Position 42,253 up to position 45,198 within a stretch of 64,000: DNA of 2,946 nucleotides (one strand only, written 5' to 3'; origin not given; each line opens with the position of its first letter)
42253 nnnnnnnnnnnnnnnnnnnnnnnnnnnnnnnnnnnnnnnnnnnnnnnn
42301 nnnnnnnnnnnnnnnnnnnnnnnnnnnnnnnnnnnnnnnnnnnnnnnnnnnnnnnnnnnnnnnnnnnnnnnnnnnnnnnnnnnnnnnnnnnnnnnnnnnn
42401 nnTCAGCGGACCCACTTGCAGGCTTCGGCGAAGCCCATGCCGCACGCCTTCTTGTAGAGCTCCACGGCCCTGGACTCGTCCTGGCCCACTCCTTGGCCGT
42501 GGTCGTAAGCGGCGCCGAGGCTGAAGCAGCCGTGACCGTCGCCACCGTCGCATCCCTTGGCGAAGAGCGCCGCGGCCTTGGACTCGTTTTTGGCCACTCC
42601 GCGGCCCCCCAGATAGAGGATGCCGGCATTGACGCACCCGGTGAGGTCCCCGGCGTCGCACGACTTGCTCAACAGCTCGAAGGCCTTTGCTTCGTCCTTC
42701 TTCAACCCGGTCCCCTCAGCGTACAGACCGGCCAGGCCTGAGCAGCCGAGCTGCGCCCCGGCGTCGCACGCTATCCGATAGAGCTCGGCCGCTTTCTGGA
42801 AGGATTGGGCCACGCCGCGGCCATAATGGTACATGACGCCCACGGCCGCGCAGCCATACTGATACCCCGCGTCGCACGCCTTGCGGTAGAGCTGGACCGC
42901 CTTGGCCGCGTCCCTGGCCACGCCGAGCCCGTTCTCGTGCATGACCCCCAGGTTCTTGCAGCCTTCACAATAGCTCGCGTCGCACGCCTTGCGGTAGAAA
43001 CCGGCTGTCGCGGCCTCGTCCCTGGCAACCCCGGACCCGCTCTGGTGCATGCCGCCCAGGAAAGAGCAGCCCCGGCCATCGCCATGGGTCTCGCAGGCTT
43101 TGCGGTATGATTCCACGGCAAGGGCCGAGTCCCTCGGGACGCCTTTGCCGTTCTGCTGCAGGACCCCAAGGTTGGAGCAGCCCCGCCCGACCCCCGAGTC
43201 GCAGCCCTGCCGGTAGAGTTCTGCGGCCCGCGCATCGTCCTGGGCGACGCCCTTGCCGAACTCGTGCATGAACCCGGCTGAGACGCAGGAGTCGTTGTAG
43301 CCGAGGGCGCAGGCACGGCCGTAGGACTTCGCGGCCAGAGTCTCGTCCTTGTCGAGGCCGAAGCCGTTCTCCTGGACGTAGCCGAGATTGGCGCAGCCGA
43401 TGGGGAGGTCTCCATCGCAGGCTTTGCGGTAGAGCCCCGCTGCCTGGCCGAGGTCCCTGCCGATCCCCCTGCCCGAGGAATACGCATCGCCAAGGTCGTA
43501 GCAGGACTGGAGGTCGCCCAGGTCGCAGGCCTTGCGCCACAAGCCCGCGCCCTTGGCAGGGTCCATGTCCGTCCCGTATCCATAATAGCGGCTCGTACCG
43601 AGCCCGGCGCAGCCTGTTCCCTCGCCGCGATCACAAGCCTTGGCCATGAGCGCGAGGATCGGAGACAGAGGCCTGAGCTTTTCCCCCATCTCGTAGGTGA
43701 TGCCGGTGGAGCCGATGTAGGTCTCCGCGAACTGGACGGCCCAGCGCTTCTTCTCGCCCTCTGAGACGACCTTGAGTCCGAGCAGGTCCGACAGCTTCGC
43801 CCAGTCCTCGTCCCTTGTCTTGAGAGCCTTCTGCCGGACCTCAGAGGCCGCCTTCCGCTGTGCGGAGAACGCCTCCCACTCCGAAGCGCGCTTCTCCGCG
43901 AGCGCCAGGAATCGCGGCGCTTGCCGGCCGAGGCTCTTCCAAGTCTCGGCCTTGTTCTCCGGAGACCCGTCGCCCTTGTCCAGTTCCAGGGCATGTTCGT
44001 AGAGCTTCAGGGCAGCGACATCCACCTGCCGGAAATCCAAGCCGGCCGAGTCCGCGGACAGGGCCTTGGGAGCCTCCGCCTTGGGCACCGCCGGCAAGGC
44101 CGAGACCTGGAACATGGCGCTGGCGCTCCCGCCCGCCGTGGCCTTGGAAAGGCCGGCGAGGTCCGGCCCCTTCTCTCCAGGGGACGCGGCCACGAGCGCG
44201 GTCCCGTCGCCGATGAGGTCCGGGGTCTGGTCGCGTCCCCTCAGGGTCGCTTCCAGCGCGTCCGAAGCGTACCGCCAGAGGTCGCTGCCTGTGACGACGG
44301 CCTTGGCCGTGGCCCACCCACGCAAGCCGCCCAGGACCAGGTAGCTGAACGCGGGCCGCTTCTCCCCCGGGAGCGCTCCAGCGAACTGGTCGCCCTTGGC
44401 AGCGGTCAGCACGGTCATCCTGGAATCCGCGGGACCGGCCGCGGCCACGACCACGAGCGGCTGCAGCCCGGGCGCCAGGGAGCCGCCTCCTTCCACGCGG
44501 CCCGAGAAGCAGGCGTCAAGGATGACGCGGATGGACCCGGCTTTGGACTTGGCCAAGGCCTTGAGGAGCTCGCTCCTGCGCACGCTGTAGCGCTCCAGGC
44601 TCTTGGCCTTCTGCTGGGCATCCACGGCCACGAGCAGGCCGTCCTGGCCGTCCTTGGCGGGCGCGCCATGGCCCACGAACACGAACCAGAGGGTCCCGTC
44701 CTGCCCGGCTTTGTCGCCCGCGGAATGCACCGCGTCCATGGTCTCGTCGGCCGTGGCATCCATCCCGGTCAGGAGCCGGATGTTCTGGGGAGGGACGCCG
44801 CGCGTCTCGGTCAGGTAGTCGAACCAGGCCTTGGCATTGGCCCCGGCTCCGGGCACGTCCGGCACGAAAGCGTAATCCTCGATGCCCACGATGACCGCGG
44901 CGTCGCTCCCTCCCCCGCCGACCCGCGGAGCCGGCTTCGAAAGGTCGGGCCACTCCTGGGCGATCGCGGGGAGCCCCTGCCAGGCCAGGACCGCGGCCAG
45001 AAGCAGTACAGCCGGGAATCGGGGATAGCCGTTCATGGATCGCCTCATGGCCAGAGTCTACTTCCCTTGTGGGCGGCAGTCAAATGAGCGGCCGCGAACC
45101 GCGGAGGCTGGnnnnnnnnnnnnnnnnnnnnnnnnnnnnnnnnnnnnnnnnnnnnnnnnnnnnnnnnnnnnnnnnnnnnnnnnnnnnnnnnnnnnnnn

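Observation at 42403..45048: Sec-exported caspase (C14) domain fused to an 11-12 unit array of cysteine-bracketed Sel1 repeats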

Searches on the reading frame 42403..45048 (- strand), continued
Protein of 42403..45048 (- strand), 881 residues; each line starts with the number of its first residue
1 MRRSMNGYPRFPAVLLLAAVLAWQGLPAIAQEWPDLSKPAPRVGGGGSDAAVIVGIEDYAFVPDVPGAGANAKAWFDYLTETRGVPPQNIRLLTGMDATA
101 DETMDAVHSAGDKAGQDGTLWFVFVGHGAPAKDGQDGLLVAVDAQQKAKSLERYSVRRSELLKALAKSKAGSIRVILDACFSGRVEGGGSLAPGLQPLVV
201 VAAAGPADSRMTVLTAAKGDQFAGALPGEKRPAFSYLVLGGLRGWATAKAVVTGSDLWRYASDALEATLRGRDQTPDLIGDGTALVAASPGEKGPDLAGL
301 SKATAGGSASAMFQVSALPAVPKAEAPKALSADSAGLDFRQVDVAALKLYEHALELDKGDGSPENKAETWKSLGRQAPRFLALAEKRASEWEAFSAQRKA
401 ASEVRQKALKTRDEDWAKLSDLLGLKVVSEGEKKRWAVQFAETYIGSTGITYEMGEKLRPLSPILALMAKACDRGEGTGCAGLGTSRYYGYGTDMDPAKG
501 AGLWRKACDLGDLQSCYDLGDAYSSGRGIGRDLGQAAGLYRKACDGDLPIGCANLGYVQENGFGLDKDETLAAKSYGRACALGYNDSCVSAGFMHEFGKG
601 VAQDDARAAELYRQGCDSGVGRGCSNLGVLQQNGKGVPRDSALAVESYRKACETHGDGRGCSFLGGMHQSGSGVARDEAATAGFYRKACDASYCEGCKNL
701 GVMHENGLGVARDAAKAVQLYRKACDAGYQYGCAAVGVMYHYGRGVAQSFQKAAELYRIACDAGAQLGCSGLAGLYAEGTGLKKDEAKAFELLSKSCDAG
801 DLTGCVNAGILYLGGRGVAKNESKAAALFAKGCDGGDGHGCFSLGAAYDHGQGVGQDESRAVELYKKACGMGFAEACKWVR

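Call 50: search_protein_families(library=pfam, proteins=[P0127, P0135, P0122, P0124, P0131, P0132], max_evalue=0.01)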
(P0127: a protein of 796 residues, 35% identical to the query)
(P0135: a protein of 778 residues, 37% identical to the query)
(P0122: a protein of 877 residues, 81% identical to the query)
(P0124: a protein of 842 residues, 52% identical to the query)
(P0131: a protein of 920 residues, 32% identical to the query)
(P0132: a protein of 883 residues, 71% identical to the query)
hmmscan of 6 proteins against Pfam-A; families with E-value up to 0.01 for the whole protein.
P0127 (796 aa): 2 families
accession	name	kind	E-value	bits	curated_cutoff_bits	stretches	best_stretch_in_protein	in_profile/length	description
PF08238.18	Sel1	-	9e-75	244.9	30.7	10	388-423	1-36/36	Sel1 repeat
PF00656.27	Peptidase_C14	-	1.8e-05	25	21.4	1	75-215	3-136/233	Caspase domain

P0135 (778 aa): 2 families
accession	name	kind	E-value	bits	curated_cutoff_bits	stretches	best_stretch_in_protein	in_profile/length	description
PF08238.18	Sel1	-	2.7e-43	145.3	30.7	5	667-699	3-35/36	Sel1 repeat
PF00656.27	Peptidase_C14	-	3.5e-06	27.3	21.4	1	44-182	3-135/233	Caspase domain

P0122 (877 aa): 2 families
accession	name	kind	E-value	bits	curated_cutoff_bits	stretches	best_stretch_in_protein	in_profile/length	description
PF08238.18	Sel1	-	3.7e-72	236.6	30.7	8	691-724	2-35/36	Sel1 repeat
PF25170.1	TPR_WDR35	-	5.2e-05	23.5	27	0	745-758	19-32/68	WD repeat-containing protein 35, TPR repeats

P0124 (842 aa): 2 families
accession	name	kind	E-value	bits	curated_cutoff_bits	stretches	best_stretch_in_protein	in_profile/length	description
PF08238.18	Sel1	-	1.5e-73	241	30.7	9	764-798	2-36/36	Sel1 repeat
PF25170.1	TPR_WDR35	-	2.8e-05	24.4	27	0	747-762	20-35/68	WD repeat-containing protein 35, TPR repeats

P0131 (920 aa): 1 family
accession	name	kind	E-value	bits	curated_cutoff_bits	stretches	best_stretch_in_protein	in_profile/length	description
PF08238.18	Sel1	-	1.6e-55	184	30.7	8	874-909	2-36/36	Sel1 repeat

P0132 (883 aa): 4 families
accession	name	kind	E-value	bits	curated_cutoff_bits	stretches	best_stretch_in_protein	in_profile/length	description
PF00069.31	Pkinase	-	1.2e-47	162.9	31.7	1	627-874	1-256/263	Protein kinase domain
PF07714.23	PK_Tyr_Ser-Thr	-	7.5e-33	114.4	23.1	1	629-871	3-250/258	Protein tyrosine and serine/threonine kinase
PF03109.22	ABC1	-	1.7e-06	27.8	22.9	1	701-779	144-221/244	ABC1 atypical kinase-like domain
PF01636.29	APH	-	0.00034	20.9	23.2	0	741-773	165-198/239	Phosphotransferase enzyme family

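Call 78: search_protein_families(library=padloc, proteins=[window:42403-45048:-], max_evalue=0.01)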
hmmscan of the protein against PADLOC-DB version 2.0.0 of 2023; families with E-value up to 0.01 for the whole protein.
window:42403-45048:- (881 aa): 1 family
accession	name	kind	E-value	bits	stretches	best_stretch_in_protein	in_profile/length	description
PDLC02987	caspase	-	1.6e-13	48.7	1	51-221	5-148/453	-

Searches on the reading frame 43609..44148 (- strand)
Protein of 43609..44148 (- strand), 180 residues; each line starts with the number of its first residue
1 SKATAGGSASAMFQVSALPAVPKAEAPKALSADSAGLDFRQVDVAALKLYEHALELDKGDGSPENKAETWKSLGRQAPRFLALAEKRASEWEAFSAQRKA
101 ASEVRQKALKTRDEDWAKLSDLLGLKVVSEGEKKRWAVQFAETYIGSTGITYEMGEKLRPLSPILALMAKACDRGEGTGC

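Call 7: search_protein_families(library=pfam, proteins=[window:43609-44148:-], max_evalue=10)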
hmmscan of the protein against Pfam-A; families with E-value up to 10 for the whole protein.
seq(180 aa): 0 families

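Call 66: predict_structure(alignment_id=A4)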
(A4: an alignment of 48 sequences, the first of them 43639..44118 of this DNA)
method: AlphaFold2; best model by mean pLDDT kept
length: 160 residues; sequences in the alignment: 48
mean_pLDDT: 93.1   pTM: 0.80
mean pLDDT of the five models: 93.1, 91.9, 91.7, 90.6, 90.5
residues with pLDDT >= 90: 134; 70-90: 21; 50-70: 5; < 50: 0
segments of 3 or more residues with pLDDT < 50: none
pLDDT, mean of each block of 10 residues (from residue 1): 88 95 77 93 96 98 97 97 98 96 97 97 96 93 95 77
secondary structure, 60 per line:
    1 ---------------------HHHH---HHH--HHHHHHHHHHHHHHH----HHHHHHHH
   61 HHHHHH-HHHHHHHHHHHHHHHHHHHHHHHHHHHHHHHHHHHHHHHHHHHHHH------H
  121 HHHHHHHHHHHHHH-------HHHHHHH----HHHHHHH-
elements in order: H22-25 H34-48 H53-66 H68-113 H120-134 H142-148 H153-159

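Call 68: fold_search(model_id=the predicted structure, library=pdb)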
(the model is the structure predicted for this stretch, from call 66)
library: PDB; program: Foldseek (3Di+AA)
matches with E <= 10: 136; with E <= 0.001: 0
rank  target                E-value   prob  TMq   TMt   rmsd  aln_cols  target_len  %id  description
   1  8r0j_C                1.1e+00  0.15  0.22  0.14  18.2       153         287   11  Crystal structure of the retromer complex VPS29/VPS35 with the ligand bis-1,3-phenyl guanylhydrazone, 2a (released 2024-03-27)
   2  9eoa_A                1.2e+00  0.20  0.23  0.07  18.9       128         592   14  Cryo_EM structure of human FAN1 in complex with 5' flap DNA substrate and PCNA (released 2025-01-29)
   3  5osi_H                1.4e+00  0.14  0.22  0.14  18.0       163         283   15  Structure of retromer VPS29-VPS35C subunits complexed with RidL harpin loop (163-176) (released 2017-12-13)
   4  8j0n_B                1.6e+00  0.21  0.25  0.15  16.3       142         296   15  cryo-EM structure of human EMC (released 2024-04-03)
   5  5a6j_B                1.7e+00  0.28  0.28  0.08  18.8       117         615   13  GH20C, Beta-hexosaminidase from Streptococcus pneumoniae (released 2015-09-23)
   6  4ry3                  2.3e+00  0.18  0.26  0.08  18.8       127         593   17  Crystal structure of human Fanconi-associated nuclease 1 (released 2015-01-28)
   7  5osh_E                2.3e+00  0.14  0.24  0.15  17.3       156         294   13  Structure of retromer VPS29-VPS35C subunits complexed with RidL N-terminal domain (1-236) (released 2017-12-13)
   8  8ttc_D                2.3e+00  0.06  0.14  0.10  17.1       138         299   13  Structure of retromer VPS29-VPS35 (483-796) complexed with Fam21A repeat 20 (1289-1302) (released 2024-08-21)
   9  5ac4_A                2.4e+00  0.21  0.27  0.08  18.8       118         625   13  GH20C, Beta-hexosaminidase from Streptococcus pneumoniae in complex with GalNAc (released 2015-09-23)
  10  8zak_A                2.5e+00  0.25  0.27  0.18  18.3       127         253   13  Crystal structure of the channel protein CorA from Campylobacter jejuni in complex with Ni2+ (released 2024-06-19)
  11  5wcg                  2.9e+00  0.23  0.29  0.12  15.0       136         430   13  SET and MYND Domain Containing protein 2 (released 2017-08-02)
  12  5a6j_C                2.9e+00  0.20  0.28  0.08  18.7       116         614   13  GH20C, Beta-hexosaminidase from Streptococcus pneumoniae (released 2015-09-23)
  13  6n3g                  2.9e+00  0.16  0.26  0.11  15.8       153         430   13  Crystal structure of histone lysine methyltransferase SmyD2 in complex with polyethylene glycol (released 2019-11-20)
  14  8tta_D                2.9e+00  0.10  0.21  0.14  17.8       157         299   15  Structure of retromer VPS29-VPS35 (483-796) complexed with Fam21A repeat 21 (1328-1341) (released 2024-08-21)
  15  5a6k_A                3.0e+00  0.20  0.28  0.08  18.7       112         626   14  GH20C, Beta-hexosaminidase from Streptococcus pneumoniae in complex with Gal-NGT (released 2015-09-23)
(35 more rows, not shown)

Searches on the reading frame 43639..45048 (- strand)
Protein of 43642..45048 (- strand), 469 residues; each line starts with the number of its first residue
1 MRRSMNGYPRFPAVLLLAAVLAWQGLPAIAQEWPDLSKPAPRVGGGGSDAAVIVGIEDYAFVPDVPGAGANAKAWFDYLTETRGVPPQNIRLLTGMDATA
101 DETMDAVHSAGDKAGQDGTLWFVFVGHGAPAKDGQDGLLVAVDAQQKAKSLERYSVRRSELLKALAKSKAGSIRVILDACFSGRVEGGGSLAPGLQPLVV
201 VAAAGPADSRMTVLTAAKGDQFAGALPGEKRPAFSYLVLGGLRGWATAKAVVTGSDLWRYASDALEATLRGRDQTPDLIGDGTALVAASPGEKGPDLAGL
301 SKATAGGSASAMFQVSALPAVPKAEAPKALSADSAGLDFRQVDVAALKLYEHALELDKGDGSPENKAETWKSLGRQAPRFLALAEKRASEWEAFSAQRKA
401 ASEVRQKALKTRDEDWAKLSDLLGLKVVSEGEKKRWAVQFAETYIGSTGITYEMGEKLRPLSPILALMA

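Call 9: find_homologous_proteins(query=window:43642-45048:-, max_evalue=0.001)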
Query seq(469 aa) (469 aa): 794 proteins with E <= 0.001 among 8000 candidates; the best 120 are listed.
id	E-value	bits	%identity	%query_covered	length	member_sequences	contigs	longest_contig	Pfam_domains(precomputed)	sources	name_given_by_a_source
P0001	4.4e-223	759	87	87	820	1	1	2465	PF25170.2,PF08238.19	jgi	-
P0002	4.8e-172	591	64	91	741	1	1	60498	PF03781.23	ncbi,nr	ncbi:MAG: SUMF1/EgtB/PvdO family nonheme iron enzyme [Elusimicrobia bacterium]|nr:SUMF1/EgtB/PvdO fa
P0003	1.0e-165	570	62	93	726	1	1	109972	PF03781.23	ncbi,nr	ncbi:MAG: SUMF1/EgtB/PvdO family nonheme iron enzyme [Elusimicrobia bacterium]|nr:SUMF1/EgtB/PvdO fa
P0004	5.9e-164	564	63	92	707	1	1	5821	PF03781.23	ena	-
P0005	1.5e-163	563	63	89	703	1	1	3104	PF03781.23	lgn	-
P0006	9.9e-161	554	59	96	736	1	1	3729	PF03781.23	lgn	-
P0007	4.3e-158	545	61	96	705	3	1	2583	PF03781.23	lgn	-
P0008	8.9e-158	544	62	90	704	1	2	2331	PF03781.23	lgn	-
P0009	1.0e-157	544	61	92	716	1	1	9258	PF00656.28,PF03781.23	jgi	jgi:formylglycine-generating enzyme required for sulfatase activity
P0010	1.0e-157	544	60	96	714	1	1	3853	PF03781.23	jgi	jgi:formylglycine-generating enzyme required for sulfatase activity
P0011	3.4e-157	542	61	91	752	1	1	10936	-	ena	-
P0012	1.2e-156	540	62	91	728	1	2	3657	PF03781.23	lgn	-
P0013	1.3e-156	540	58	92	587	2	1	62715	-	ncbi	ncbi:MAG: hypothetical protein AAB320_09165 [Elusimicrobiota bacterium]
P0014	3.1e-155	536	59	97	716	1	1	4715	PF03781.23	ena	-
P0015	1.3e-154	534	60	96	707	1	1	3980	PF03781.23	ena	-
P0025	1.0e-151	524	58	95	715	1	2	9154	PF00656.28,PF03781.23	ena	-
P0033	1.0e-146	508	56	96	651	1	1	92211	PF00160.27,PF00656.28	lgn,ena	-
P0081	1.3e-117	412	52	96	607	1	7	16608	PF00656.28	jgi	jgi:hypothetical protein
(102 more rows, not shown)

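Call 15: search_solved_structures(query=A1, max_evalue=10, show_alignments=0)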
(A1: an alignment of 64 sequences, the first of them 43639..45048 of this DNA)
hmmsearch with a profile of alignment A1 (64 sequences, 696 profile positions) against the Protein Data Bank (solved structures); distinct sequences matched with E-value up to 10: 35.
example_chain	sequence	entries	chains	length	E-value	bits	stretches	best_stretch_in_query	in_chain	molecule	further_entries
2q17_A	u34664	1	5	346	1.1e-26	97.1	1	476-695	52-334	formylglycine generating enzyme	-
6muj_A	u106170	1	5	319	1.4e-26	96.8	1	479-695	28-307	Formylglycine-generating enzyme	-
5nxl_A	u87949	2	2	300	2.2e-24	89.5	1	479-695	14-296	Non-specific serine/threonine protein kinase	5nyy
6s07_A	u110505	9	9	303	2.9e-24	89.1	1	479-695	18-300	Formylglycine-generating enzyme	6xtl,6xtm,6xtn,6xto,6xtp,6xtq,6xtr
31dc_A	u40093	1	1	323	3.6e-24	88.8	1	476-695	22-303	Formylglycine-generating enzyme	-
5ssy_A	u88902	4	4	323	6.3e-24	88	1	476-695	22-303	Formylglycine-generating enzyme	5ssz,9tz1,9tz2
2aft_X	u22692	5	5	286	6.6e-24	87.9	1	480-695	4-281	Sulfatase modifying factor 1 | Sulfatase-modifying factor 1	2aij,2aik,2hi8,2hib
1y1e_X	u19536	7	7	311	6.7e-24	87.9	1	477-695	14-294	C-alpha-formyglycine-generating enzyme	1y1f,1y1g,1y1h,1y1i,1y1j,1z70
5hha_A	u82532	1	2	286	7.4e-24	87.7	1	464-696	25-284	PvdO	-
2afy_X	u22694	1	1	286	7.9e-24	87.6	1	480-695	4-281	Sulfatase modifying factor 1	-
8aru_A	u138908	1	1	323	9.8e-24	87.3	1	476-695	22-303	Formylglycine-generating enzyme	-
2aii_X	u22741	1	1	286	1.2e-23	87.1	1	480-695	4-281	Sulfatase modifying factor 1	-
5ssx_A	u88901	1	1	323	1.5e-23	86.7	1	476-695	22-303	Formylglycine-generating enzyme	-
1y4j_A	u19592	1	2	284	1.4e-19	73.6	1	481-695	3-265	Sulfatase modifying factor 2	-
2y3c_A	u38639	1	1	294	2.6e-19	72.7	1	471-695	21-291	TREPONEMA DENTICOLA VARIABLE PROTEIN 1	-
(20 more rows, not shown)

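Call 24: predict_structure(alignment_id=A1)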
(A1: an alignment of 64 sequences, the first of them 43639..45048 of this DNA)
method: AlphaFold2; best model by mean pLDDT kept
length: 470 residues; sequences in the alignment: 64
mean_pLDDT: 90.0   pTM: 0.76
mean pLDDT of the five models: 90.0, 88.0, 87.9, 87.7, 87.7
residues with pLDDT >= 90: 334; 70-90: 92; 50-70: 40; < 50: 4
segments of 3 or more residues with pLDDT < 50: 307-310
pLDDT, mean of each block of 10 residues (from residue 1): 57 70 63 92 98 96 93 98 98 97 98 98 97 93 91 95 97 97 88 82 72 95 89 96 97 98 94 93 97 95 67 74 89 71 91 96 97 97 96 94 92 96 94 91 88 95 80
secondary structure, 60 per line:
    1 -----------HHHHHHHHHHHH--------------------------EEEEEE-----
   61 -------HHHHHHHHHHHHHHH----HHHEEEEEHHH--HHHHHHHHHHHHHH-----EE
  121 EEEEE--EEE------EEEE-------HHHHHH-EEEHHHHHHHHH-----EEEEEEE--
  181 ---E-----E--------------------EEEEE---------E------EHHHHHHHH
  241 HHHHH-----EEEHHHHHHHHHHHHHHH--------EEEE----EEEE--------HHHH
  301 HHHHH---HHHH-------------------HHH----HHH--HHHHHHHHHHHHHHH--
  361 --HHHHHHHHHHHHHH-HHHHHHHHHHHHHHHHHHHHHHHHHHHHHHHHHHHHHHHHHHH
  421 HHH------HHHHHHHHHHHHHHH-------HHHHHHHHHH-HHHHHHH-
elements in order: H12-23 E50-55 H68-82 E90-94 H100-113 E119-125 E128-130 E137-140 H148-153 E155-157 H158-166 E172-178 E211-215 H233-245 E251-253 H254-268 E277-280 E285-288 H297-305 H309-312 H344-358 H363-376 H378-423 H430-444 H452-461 H463-469

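Call 26: fold_search(model_id=the predicted structure, library=pdb)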
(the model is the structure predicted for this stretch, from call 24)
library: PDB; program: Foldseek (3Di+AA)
matches with E <= 10: 456; with E <= 0.001: 61
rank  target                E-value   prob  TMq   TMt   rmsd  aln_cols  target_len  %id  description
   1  8v4x_D                3.0e-10  1.00  0.35  0.43   6.6       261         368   14  Structure of MALT1 in complex with an allosteric inhibitor (released 2024-05-01)
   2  3uo8_B                4.5e-10  1.00  0.35  0.44   5.9       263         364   14  Crystal structure of the MALT1 paracaspase (P1 form) (released 2011-12-21)
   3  3v4o_A                8.8e-10  1.00  0.34  0.63   6.7       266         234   14  Human MALT1 (caspase domain) in complex with an irreversible peptidic inhibitor (released 2012-03-14)
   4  8v4x_C                1.9e-09  1.00  0.35  0.45   5.4       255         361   13  Structure of MALT1 in complex with an allosteric inhibitor (released 2024-05-01)
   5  4i1p_C                2.7e-09  1.00  0.34  0.41  14.9       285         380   14  Human MALT1 (caspase-IG3) in complex with activity based-probe (released 2014-07-09)
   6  4i1p_A                3.6e-09  1.00  0.34  0.41   6.9       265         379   15  Human MALT1 (caspase-IG3) in complex with activity based-probe (released 2014-07-09)
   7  8v4x_B                3.6e-09  1.00  0.33  0.42   6.8       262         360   13  Structure of MALT1 in complex with an allosteric inhibitor (released 2024-05-01)
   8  7paw_B                3.8e-09  1.00  0.35  0.44   6.4       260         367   13  MALT1 in complex with compound 1 (released 2021-11-17)
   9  3uo8_C                6.3e-09  1.00  0.35  0.45   5.7       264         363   12  Crystal structure of the MALT1 paracaspase (P1 form) (released 2011-12-21)
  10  7pav_A                6.7e-09  1.00  0.34  0.44   7.5       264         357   14  MALT1 in complex with compound 1 (released 2021-11-17)
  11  7pav_B                1.1e-08  1.00  0.34  0.43   8.7       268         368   13  MALT1 in complex with compound 1 (released 2021-11-17)
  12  3v4l_A                1.4e-08  1.00  0.34  0.41   6.4       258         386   17  Mouse MALT1(caspase-IG3 domains) in complex with a irreversible peptidic inhibitor (released 2012-03-14)
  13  8v4x_E                1.4e-08  1.00  0.35  0.44   8.3       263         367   14  Structure of MALT1 in complex with an allosteric inhibitor (released 2024-05-01)
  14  8v4x_A                2.0e-08  1.00  0.35  0.44  10.7       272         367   15  Structure of MALT1 in complex with an allosteric inhibitor (released 2024-05-01)
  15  7paw_A                2.2e-08  1.00  0.33  0.44  10.3       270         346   14  MALT1 in complex with compound 1 (released 2021-11-17)
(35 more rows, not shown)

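Call 50: search_protein_families(library=pfam, proteins=[P0009, P0025, P0033, P0081], max_evalue=0.01)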
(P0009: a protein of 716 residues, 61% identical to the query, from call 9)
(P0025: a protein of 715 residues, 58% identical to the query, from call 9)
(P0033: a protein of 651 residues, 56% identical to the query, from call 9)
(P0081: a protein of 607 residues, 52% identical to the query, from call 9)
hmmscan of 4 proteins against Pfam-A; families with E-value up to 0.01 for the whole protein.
P0009 (716 aa): 2 families
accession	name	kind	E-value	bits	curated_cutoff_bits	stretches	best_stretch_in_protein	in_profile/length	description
PF03781.23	FGE-sulfatase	-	1.3e-52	179.5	23.3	1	498-716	4-255/255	Sulfatase-modifying factor enzyme 1-like domain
PF00656.27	Peptidase_C14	-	2e-10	41.2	21.4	1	41-181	3-137/233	Caspase domain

P0025 (715 aa): 2 families
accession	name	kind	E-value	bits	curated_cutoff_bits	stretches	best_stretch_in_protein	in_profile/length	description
PF03781.23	FGE-sulfatase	-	5.6e-51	174.1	23.3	1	487-715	4-255/255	Sulfatase-modifying factor enzyme 1-like domain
PF00656.27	Peptidase_C14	-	8.6e-09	35.8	21.4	1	47-184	5-136/233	Caspase domain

P0033 (651 aa): 2 families
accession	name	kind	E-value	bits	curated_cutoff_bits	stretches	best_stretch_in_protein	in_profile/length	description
PF00160.26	Pro_isomerase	-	2.3e-43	148.6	21.7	1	516-642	3-140/159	Cyclophilin type peptidyl-prolyl cis-trans isomerase/CLD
PF00656.27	Peptidase_C14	-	8.9e-06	26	21.4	1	51-189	3-134/233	Caspase domain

P0081 (607 aa): 1 family
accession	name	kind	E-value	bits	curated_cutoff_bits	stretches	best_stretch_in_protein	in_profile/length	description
PF00656.27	Peptidase_C14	-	2.5e-09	37.6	21.4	1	45-276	3-225/233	Caspase domain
